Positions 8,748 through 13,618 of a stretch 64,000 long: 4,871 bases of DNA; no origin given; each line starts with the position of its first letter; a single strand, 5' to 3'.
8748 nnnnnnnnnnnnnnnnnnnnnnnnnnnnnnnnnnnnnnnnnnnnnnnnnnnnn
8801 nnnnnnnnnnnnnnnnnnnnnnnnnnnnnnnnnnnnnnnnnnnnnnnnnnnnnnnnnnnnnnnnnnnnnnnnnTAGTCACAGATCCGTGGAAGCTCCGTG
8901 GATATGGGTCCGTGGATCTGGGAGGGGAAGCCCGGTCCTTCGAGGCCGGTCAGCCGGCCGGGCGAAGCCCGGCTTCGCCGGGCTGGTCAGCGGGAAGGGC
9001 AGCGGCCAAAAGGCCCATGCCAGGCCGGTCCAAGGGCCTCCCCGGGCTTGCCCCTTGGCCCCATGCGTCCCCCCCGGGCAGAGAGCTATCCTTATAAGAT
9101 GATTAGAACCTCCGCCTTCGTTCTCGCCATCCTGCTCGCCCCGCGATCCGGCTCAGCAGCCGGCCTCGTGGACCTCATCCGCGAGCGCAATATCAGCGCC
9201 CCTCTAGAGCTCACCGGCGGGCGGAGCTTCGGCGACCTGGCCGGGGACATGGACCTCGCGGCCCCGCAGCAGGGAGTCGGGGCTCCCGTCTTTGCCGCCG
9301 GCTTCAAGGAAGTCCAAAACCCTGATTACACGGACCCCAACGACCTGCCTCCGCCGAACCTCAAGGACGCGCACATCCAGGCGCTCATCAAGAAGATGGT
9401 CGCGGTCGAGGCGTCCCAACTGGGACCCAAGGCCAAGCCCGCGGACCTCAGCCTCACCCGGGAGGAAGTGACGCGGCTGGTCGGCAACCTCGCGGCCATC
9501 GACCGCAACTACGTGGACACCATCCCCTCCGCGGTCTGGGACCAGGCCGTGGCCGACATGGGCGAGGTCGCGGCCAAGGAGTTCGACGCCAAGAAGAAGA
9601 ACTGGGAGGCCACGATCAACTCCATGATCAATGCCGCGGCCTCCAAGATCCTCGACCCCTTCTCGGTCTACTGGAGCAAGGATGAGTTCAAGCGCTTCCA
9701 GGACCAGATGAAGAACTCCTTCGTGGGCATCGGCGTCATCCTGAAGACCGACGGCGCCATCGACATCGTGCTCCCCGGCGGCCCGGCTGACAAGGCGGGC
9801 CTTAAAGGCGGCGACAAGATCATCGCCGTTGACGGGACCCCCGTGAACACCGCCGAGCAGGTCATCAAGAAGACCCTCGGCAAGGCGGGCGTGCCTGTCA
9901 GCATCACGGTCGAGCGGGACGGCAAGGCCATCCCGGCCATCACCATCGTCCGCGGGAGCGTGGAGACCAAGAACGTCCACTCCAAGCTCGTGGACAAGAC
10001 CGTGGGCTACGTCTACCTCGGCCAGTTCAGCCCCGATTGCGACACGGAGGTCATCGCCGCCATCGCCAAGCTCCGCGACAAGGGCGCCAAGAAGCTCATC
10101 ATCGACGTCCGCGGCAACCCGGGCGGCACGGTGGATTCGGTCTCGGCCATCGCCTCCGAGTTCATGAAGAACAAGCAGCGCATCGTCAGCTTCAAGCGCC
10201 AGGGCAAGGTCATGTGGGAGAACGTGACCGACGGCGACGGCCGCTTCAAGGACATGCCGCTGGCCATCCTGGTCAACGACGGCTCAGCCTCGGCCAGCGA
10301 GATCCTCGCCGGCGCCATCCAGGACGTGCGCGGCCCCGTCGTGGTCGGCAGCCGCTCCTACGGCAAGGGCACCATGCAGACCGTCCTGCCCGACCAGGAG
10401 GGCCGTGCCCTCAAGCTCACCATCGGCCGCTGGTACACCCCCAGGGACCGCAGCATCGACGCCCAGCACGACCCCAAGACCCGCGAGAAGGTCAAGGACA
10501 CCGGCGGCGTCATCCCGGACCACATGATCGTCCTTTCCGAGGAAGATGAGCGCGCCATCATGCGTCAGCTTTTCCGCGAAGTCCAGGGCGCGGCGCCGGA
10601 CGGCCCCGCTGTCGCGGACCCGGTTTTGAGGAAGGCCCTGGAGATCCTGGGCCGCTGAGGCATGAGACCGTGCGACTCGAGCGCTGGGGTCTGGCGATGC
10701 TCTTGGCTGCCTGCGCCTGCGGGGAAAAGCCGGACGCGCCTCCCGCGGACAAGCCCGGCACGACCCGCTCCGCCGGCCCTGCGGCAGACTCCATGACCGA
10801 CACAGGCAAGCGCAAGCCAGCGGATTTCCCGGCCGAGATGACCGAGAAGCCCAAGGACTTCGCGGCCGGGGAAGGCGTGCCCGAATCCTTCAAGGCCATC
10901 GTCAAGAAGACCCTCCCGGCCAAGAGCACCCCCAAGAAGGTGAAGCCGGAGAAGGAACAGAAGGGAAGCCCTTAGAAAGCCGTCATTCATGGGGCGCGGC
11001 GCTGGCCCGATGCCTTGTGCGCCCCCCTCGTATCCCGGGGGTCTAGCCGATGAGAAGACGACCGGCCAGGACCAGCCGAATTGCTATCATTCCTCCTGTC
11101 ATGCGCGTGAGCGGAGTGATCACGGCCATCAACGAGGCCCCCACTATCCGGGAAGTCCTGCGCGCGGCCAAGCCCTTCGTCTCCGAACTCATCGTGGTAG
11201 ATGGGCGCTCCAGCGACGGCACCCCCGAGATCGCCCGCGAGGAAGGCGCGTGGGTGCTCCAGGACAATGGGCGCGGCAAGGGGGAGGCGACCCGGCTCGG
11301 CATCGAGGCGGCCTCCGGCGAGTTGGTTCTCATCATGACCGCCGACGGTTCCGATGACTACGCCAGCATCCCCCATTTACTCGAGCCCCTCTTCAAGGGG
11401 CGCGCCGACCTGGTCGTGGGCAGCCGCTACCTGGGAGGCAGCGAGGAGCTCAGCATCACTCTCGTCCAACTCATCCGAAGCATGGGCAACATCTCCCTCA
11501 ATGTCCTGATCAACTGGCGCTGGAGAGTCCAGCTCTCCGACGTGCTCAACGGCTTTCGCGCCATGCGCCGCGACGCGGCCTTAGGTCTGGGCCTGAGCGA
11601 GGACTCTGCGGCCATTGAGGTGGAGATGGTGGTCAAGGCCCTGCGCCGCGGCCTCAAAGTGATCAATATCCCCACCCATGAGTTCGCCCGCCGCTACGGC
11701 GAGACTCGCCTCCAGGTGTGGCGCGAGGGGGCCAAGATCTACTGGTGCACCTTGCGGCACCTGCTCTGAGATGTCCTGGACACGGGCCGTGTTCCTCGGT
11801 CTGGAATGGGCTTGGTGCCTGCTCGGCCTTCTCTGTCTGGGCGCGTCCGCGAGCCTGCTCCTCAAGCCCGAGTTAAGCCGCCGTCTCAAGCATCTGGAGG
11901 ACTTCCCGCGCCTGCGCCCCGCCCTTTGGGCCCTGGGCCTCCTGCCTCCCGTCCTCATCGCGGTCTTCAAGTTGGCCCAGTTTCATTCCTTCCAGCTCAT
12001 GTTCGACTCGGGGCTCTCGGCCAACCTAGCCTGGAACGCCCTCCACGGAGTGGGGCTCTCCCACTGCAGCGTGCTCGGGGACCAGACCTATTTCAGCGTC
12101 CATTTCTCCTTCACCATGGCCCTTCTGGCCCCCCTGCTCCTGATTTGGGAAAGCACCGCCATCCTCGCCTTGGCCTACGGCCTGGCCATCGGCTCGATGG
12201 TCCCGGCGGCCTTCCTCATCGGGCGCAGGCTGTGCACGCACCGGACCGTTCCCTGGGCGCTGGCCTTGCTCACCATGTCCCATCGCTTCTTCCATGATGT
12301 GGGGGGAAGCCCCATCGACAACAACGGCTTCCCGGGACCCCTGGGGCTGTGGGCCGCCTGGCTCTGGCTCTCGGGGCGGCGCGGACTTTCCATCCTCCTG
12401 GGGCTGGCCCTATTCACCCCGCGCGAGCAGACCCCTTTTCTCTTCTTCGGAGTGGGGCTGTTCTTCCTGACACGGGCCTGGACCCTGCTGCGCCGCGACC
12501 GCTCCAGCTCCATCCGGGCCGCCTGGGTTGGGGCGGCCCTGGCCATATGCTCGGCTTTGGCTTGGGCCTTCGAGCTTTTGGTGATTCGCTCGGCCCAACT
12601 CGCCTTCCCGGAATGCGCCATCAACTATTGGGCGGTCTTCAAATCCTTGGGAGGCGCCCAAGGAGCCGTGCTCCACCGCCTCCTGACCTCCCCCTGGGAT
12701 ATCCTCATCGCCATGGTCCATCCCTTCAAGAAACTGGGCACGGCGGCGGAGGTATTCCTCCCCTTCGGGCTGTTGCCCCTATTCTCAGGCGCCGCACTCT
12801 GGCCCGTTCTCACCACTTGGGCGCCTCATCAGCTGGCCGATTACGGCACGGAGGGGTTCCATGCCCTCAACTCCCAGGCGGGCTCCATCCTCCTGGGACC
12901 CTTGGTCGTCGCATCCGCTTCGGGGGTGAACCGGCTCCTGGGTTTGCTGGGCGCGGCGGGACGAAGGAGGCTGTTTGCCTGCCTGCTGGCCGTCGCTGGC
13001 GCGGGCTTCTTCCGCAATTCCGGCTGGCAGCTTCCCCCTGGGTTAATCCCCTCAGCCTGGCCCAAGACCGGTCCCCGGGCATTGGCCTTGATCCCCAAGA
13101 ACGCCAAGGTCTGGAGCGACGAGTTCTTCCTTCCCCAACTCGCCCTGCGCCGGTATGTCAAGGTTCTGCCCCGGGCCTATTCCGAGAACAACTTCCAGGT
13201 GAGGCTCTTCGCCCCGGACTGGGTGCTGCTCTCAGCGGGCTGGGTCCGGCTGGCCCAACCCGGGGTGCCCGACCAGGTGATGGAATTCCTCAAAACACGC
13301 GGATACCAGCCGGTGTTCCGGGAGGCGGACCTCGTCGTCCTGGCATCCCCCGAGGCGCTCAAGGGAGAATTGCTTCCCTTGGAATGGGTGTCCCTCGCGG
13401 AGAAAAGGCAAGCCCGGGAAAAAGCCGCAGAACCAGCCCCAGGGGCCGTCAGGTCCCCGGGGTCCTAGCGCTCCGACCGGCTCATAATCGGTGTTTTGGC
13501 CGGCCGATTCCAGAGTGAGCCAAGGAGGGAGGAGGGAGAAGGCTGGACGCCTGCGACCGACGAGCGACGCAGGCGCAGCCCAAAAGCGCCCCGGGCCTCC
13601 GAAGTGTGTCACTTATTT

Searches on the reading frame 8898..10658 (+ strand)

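Call 73: search_protein_families(library=pfam, proteins=[window:8898-10658:+], max_evalue=0.0001)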
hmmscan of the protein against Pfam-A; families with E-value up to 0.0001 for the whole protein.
window:8898-10658:+ (586 aa): 5 families
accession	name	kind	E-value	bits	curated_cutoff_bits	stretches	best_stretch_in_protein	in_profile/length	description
PF03572.23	Peptidase_S41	-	2.1e-40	138.4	24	1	369-523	2-157/165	Peptidase family S41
PF17820.7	PDZ_6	-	1.3e-10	41.3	27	1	291-340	5-54/54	PDZ domain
PF13180.12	PDZ_2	-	4e-10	40.3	27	1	276-344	3-73/80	PDZ domain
PF00595.29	PDZ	-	1.7e-07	31.9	23.2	1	272-338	8-80/81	PDZ domain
PF14685.13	PDZ_Tricorn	-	1.4e-05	25.4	25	1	296-344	32-82/88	Tricorn protease PDZ domain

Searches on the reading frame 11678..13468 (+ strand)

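Call 73: search_protein_families(library=pfam, proteins=[window:11678-13468:+], max_evalue=0.0001)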
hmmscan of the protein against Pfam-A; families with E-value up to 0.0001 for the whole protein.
window:11678-13468:+ (596 aa): 1 family
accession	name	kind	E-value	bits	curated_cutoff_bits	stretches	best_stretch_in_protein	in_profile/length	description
PF09852.15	DUF2079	-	9.1e-21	74.9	28.2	1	109-524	10-430/459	Predicted membrane protein (DUF2079)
